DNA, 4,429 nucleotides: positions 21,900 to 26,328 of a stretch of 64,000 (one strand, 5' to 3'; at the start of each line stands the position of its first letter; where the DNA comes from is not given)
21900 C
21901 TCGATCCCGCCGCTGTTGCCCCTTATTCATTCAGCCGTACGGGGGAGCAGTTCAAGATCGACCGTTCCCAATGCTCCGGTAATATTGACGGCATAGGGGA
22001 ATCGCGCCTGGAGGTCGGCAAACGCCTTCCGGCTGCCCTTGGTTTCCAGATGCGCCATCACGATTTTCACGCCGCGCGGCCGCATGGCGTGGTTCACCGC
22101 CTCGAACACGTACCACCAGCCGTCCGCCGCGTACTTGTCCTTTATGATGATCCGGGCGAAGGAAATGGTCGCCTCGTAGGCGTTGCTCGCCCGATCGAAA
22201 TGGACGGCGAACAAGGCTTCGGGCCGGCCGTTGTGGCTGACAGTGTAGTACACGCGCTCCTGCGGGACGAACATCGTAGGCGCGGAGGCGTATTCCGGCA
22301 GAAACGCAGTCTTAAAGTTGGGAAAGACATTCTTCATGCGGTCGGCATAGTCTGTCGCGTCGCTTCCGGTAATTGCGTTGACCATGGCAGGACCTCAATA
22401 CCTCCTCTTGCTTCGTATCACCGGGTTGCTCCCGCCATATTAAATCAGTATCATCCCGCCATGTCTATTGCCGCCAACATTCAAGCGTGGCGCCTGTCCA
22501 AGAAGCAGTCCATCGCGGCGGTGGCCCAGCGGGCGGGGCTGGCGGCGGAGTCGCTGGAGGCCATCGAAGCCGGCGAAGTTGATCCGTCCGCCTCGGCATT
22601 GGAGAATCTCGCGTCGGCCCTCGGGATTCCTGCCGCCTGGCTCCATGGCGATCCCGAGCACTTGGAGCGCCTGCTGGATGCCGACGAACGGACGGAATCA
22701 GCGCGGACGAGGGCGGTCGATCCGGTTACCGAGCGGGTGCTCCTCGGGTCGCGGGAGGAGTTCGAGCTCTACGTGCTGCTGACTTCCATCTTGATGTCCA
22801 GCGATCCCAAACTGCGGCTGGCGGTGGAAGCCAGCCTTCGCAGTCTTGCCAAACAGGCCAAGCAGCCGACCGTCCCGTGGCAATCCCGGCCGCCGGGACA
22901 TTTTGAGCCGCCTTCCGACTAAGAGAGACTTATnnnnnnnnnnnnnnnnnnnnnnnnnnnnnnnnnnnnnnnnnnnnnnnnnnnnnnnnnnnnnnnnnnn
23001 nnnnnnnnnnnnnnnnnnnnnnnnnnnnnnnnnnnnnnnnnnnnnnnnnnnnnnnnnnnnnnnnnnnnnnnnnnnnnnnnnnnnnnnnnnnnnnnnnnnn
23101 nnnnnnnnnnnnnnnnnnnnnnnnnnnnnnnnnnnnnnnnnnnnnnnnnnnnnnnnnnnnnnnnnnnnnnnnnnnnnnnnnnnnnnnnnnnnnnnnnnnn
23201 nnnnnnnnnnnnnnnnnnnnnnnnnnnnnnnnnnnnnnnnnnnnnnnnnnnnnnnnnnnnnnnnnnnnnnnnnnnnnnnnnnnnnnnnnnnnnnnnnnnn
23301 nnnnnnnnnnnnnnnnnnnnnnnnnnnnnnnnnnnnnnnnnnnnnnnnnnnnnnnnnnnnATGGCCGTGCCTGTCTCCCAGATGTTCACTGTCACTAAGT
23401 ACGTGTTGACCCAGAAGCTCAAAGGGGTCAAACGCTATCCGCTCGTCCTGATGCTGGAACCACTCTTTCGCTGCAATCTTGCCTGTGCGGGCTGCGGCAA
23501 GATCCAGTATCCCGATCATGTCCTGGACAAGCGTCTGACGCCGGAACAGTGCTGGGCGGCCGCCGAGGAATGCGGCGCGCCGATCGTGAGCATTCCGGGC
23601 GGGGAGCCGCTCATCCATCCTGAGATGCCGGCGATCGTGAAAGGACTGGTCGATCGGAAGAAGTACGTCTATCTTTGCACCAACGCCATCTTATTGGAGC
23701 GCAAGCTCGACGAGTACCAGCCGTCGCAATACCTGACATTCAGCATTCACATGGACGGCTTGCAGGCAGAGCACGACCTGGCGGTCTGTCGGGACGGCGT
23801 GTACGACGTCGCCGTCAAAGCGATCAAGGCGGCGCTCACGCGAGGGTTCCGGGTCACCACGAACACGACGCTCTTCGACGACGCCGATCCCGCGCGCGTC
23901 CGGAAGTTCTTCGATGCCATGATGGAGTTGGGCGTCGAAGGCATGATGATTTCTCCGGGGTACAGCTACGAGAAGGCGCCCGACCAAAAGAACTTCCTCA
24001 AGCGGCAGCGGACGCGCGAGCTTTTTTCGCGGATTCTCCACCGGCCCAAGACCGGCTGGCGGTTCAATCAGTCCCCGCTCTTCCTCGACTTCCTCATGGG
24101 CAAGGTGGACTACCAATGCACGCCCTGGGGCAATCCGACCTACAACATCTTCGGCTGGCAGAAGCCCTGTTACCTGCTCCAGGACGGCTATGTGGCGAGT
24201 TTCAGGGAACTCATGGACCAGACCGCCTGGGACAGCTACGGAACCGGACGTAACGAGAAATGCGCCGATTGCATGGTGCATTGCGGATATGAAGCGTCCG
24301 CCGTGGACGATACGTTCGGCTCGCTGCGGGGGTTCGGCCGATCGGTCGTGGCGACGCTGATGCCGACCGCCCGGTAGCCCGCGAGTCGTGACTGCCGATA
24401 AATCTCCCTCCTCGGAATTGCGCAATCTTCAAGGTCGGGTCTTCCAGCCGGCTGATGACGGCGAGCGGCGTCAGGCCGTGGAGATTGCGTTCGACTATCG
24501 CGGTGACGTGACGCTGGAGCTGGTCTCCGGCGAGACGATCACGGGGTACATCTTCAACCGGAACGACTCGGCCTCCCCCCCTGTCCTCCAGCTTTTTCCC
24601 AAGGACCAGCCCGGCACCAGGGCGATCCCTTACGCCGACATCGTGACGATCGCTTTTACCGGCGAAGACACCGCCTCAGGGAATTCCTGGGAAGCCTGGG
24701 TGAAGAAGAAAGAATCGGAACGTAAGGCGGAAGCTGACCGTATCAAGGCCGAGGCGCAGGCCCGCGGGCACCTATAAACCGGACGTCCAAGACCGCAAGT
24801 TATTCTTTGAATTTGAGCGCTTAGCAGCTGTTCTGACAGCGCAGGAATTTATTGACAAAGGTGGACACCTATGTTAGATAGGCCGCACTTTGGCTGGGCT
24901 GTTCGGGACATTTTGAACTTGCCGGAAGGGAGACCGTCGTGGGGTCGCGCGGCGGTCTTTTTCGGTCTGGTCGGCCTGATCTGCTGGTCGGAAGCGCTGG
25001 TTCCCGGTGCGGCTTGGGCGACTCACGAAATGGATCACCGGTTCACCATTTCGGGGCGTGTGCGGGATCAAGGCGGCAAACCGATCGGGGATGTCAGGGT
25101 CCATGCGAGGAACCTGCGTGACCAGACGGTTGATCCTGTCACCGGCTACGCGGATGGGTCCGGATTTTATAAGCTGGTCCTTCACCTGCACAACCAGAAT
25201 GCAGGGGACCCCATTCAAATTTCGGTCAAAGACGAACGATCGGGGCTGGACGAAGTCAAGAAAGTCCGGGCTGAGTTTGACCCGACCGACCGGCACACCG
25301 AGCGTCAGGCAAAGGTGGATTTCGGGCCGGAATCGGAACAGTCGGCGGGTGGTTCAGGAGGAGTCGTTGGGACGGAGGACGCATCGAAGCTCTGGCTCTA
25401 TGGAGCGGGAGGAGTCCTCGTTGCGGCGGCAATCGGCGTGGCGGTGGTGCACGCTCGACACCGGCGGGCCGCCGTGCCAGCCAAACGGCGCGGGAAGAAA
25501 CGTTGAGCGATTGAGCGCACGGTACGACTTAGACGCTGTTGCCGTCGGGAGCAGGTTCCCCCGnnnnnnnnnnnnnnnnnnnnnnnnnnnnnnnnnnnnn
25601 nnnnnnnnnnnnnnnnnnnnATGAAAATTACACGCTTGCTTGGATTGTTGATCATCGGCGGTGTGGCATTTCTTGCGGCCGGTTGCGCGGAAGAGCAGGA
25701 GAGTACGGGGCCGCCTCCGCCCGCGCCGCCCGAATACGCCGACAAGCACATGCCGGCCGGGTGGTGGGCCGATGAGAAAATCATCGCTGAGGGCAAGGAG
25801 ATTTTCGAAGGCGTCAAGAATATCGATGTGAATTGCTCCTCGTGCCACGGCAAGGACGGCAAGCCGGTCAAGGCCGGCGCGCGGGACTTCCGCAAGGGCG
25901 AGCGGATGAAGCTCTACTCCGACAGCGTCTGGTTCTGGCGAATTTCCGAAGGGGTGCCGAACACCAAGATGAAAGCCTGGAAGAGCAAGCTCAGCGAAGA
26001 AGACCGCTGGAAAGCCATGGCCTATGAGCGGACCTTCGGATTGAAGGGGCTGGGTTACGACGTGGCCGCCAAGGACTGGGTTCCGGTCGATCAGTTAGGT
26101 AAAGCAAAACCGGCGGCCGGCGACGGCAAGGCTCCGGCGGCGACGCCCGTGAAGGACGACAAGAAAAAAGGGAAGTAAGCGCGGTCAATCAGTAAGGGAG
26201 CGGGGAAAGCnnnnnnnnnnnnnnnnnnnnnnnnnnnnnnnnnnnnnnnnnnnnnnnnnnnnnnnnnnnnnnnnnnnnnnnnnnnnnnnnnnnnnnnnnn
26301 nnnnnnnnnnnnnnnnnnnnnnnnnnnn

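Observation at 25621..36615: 11-gene respiratory operon fusing two CydB-less bd-like oxidases with a Rieske/cytochrome b module, six c-hemes and an NxrC-like subunit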

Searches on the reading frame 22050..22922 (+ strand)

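Call 29: search_protein_families(library=pfam, proteins=[window:22050-22922:+], max_evalue=0.01)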
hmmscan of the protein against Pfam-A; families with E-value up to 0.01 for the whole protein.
window:22050-22922:+ (290 aa): 4 families
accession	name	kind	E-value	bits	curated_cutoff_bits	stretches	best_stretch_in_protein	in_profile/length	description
PF13560.12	HTH_31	-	1.6e-07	32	27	1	144-195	6-58/64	Helix-turn-helix domain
PF01381.28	HTH_3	-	5.6e-07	29.9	23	1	144-198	1-55/55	Helix-turn-helix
PF12844.13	HTH_19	-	0.00043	20.6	30.2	1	151-198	11-58/64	Helix-turn-helix domain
PF13413.12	HTH_25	-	0.0013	18.9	24.6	1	146-193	4-57/62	Helix-turn-helix domain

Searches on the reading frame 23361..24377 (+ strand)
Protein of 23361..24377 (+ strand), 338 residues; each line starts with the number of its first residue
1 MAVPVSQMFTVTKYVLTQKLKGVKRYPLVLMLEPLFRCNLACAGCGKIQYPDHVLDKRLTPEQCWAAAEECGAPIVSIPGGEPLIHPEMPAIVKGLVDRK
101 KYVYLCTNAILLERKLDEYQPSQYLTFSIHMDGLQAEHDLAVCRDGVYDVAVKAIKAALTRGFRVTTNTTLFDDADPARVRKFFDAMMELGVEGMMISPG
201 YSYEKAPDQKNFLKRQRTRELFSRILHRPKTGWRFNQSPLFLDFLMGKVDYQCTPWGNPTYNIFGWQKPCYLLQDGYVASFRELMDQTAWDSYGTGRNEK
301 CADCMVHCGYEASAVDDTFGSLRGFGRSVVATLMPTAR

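Call 29: search_protein_families(library=pfam, proteins=[window:23361-24377:+], max_evalue=0.01)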
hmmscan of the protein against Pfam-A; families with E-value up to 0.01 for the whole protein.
window:23361-24377:+ (338 aa): 2 families
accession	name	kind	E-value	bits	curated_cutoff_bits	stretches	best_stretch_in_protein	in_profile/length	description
PF11946.13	DUF3463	-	9.4e-62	207.2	31.3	1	195-323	1-129/134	Domain of unknown function (DUF3463)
PF04055.27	Radical_SAM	-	2.5e-17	64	29.5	1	35-183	4-162/166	Radical SAM superfamily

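Call 30: search_protein_families(library=ncbifam, proteins=[window:23361-24377:+], max_evalue=0.001)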
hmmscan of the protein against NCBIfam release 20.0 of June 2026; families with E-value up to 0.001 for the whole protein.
window:23361-24377:+ (338 aa): 35 families (the best 25 are shown)
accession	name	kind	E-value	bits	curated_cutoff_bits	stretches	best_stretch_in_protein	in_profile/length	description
TIGR03470.1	HpnH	equivalog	2.2e-166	552.6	225.05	1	1-317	1-318/318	adenosyl-hopene transferase HpnH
TIGR03961.1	rSAM_PTO1314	hypoth_equivalog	1.3e-20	74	306.05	1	19-313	14-307/332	PTO1314 family radical SAM protein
TIGR04051.1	rSAM_NirJ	equivalog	1.7e-14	53.6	515.45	1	35-229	9-206/354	heme d1 biosynthesis radical SAM protein NirJ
TIGR02666.1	moaA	equivalog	5.9e-13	48.5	284.05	1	37-193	19-186/336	GTP 3',8-cyclase MoaA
TIGR02668.1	moaA_archaeal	equivalog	7.8e-12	44.8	325.25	1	37-190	19-177/303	GTP 3',8-cyclase MoaA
NF049973.1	radical_Rv1681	equivalog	8.2e-12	44.7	380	1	34-186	78-236/326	Rv1681 family radical SAM protein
TIGR03962.1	mycofact_rSAM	equivalog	2.9e-11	43.1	265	1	25-169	9-156/339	mycofactocin radical SAM maturase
TIGR04053.2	TIGR04053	equivalog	2e-10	40.5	395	1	24-192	4-178/366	TIGR04053 family radical SAM/SPASM domain-containing protein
TIGR04133.1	rSAM_w_lipo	hypoth_equivalog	2.2e-10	40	425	1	23-223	18-226/350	TIGR04133 family radical SAM/SPASM protein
TIGR04546.1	rSAM_ahbC_deAc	equivalog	4.5e-10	38.9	650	1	35-192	46-205/390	12,18-didecarboxysiroheme deacetylase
TIGR04347.1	pseudo_SAM_Halo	equivalog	7.1e-10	38.7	525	1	25-195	36-207/390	TIGR04347 family pseudo-SAM/SPASM protein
NF001199.0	PRK00164.2-1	equivalog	3.8e-09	36.1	231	1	37-187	21-175/308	GTP 3',8-cyclase MoaA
TIGR04054.1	rSAM_NirJ1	equivalog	1.8e-08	33.4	650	1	37-171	45-182/387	putative heme d1 biosynthesis radical SAM protein NirJ1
TIGR04545.1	rSAM_ahbD_hemeb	equivalog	3.1e-08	33.4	500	1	37-194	9-169/339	heme b synthase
TIGR04317.1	W_rSAM_matur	equivalog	5.7e-08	32.3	380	1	30-156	6-134/349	tungsten cofactor oxidoreductase radical SAM maturase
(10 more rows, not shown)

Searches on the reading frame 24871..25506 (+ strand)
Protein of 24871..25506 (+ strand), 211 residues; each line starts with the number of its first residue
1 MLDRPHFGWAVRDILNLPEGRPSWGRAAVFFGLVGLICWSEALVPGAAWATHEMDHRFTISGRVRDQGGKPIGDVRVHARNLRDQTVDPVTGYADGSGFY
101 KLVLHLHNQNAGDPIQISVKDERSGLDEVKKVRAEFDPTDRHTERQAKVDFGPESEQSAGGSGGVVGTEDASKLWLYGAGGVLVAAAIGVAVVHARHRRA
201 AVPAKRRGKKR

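Call 29: search_protein_families(library=pfam, proteins=[window:24871-25506:+], max_evalue=0.01)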
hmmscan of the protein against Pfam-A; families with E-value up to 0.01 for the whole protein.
window:24871-25506:+ (211 aa): 1 family
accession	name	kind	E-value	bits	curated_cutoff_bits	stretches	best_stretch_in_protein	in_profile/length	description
PF13620.12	CarboxypepD_reg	-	7.1e-05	23.5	32.3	1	59-101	1-41/82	Carboxypeptidase regulatory-like domain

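Call 30: search_protein_families(library=ncbifam, proteins=[window:24871-25506:+], max_evalue=0.001)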
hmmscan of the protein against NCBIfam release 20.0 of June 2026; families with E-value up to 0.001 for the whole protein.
window:24871-25506:+ (211 aa): 0 families

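Call 94: search_solved_structures(query=A3, max_evalue=10, show_alignments=2)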
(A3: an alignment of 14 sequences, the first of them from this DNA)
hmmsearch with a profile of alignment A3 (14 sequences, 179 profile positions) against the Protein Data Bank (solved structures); distinct sequences matched with E-value up to 10: 5.
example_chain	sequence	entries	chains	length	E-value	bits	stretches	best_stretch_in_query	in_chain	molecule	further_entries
1eo2_B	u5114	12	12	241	1.2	12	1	42-67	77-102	PROTOCATECHUATE 3,4-DIOXYGENASE BETA CHAIN | PROTOCATECHUATE 3,4-DIOXYGENASE BETA CHAIN;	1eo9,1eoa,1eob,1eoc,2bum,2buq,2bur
2but_B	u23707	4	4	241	1.2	11.9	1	42-67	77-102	PROTOCATECHUATE 3,4-DIOXYGENASE BETA CHAIN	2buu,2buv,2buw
1qqg_A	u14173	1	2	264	1.6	11.6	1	53-96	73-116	INSULIN RECEPTOR SUBSTRATE 1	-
9btl_H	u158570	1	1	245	1.9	11.4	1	63-103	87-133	41328-a.01 heavy chain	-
10ps_A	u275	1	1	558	2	11.3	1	50-93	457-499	Serine-aspartate repeat-containing protein D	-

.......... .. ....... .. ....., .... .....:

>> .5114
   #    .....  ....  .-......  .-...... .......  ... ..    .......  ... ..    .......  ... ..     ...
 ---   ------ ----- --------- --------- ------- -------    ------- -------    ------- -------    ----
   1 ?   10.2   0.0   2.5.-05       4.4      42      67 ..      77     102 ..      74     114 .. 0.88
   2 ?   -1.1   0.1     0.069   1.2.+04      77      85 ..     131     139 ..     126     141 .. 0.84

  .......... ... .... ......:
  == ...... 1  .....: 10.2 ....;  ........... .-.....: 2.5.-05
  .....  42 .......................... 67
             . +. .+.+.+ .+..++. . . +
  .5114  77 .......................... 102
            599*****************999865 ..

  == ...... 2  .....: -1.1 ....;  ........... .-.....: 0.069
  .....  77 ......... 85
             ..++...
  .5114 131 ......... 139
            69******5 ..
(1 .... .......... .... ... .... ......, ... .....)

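Call 114: search_protein_representatives(protein=window:24871-25506:+)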
Query: 211 residues. Proteins with E-value up to 0.001 (for the whole library): 204; up to 1e-10: 70; up to 1e-30: 1. The best 150 are listed.
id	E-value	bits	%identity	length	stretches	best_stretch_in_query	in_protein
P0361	2.5e-80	286.1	68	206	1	1-211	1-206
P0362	2.7e-24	102.9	38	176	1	26-211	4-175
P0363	1.8e-23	100.2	46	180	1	47-203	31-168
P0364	3.6e-23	99.2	43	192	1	36-209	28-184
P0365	3.8e-23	99.1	44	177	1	22-163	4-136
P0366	4.7e-23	98.8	43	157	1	47-199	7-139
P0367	4.6e-22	95.6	44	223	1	43-207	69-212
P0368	1.2e-21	94.2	44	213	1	33-208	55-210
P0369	1.7e-21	93.7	79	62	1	150-211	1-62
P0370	2.2e-21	93.4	45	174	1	32-207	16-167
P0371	3.2e-21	92.9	48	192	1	44-199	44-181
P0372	3.4e-21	92.8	41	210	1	43-207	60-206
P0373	4.0e-21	92.5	41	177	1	36-173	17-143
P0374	5.0e-21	92.2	43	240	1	34-207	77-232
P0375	7.0e-21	91.7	41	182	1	33-209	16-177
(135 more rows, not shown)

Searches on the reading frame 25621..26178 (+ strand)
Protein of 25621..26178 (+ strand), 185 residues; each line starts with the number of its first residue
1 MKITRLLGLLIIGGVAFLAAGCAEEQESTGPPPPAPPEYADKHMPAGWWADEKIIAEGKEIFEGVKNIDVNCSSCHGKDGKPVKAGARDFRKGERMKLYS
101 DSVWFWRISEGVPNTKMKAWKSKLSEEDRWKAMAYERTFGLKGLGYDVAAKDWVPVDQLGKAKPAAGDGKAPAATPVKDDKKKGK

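Call 5: search_protein_families(library=pfam, proteins=[window:25621-26178:+], max_evalue=0.01)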
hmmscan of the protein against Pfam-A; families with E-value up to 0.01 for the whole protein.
window:25621-26178:+ (185 aa): 2 families
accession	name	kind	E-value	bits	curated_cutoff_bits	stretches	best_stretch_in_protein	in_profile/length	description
PF13442.11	Cytochrome_CBB3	-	2.3e-08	34.7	27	1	63-135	11-67/68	Cytochrome C oxidase, cbb3-type, subunit III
PF00034.26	Cytochrom_C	-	7.8e-06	27.6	21.3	1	55-135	1-85/90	Cytochrome c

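Call 6: search_protein_families(library=ncbifam, proteins=[window:25621-26178:+], max_evalue=0.01)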
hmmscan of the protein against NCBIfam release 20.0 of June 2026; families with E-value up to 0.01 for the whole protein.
window:25621-26178:+ (185 aa): 4 families
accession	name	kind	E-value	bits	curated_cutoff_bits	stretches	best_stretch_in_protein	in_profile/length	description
NF011054.0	PRK14486.1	equivalog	5.6e-08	32.6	447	1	50-137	210-288/294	putative bifunctional cbb3-type cytochrome c oxidase subunit II/cytochrome c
NF033864.1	cytochrome579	equivalog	1.8e-07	31.1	280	1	23-155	17-156/179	cytochrome 579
TIGR00782.1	ccoP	equivalog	3.9e-07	29.7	179.95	1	50-135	198-277/285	cytochrome-c oxidase, cbb3-type subunit III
NF045930.1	Cytc6PetJCyano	equivalog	0.0066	16.4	135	0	58-130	25-96/110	cytochrome c6 PetJ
